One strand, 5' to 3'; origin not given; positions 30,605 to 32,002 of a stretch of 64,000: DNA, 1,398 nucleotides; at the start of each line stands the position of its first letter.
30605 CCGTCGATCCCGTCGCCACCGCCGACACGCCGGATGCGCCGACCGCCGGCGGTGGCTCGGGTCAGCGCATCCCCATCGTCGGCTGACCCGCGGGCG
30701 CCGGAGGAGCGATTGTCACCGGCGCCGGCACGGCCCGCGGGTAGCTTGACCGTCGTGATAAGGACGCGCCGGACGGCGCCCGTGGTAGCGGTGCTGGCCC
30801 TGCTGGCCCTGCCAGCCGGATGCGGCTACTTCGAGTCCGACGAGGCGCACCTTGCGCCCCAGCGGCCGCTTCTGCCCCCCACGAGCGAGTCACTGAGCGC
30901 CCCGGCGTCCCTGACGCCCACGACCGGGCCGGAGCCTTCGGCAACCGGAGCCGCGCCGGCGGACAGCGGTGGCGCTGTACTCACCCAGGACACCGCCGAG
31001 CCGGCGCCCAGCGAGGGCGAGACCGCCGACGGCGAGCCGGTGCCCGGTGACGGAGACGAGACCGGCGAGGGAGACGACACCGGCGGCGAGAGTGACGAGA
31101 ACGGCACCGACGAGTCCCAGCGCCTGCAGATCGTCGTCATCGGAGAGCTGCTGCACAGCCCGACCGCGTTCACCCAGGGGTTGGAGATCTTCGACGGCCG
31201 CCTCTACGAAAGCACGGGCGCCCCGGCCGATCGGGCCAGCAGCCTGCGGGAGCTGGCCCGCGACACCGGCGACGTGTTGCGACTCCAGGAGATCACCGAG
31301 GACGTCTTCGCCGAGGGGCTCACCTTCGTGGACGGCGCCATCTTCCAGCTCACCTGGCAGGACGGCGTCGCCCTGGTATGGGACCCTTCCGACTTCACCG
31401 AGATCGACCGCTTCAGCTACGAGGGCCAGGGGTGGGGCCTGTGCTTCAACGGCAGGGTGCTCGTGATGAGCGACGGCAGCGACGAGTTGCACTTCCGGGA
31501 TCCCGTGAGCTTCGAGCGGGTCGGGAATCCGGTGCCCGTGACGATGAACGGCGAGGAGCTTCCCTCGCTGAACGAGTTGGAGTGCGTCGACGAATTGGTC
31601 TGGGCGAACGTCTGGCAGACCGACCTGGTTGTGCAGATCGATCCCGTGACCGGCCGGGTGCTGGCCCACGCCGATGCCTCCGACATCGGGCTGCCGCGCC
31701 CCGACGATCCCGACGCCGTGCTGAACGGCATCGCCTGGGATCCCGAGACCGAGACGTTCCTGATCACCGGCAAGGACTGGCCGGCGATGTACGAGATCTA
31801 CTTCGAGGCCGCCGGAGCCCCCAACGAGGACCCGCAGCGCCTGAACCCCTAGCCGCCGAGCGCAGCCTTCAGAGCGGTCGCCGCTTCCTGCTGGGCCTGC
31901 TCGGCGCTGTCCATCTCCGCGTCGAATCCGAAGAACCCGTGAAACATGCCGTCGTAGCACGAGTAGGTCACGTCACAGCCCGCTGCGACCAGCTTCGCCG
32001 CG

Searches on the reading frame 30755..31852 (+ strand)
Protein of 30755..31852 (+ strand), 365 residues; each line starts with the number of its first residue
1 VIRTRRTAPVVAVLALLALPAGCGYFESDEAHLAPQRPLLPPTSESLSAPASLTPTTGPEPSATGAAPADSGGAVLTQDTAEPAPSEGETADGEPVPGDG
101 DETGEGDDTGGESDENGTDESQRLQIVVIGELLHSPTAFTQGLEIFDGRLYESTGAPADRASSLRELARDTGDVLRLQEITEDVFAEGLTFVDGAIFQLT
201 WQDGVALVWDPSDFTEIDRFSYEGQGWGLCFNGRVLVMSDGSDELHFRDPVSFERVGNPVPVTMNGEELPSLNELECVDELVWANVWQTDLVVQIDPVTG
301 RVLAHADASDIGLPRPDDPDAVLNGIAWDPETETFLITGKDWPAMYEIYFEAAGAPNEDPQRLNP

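Call 73: search_protein_families(library=pfam, proteins=[window:30755-31852:+], max_evalue=0.00001)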
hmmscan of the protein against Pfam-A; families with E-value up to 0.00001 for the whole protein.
window:30755-31852:+ (365 aa): 1 family
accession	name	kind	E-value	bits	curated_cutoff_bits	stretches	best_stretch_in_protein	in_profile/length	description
PF05096.18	Glu_cyclase_2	-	2.3e-80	270.1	22.3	1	118-349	19-248/249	Glutamine cyclotransferase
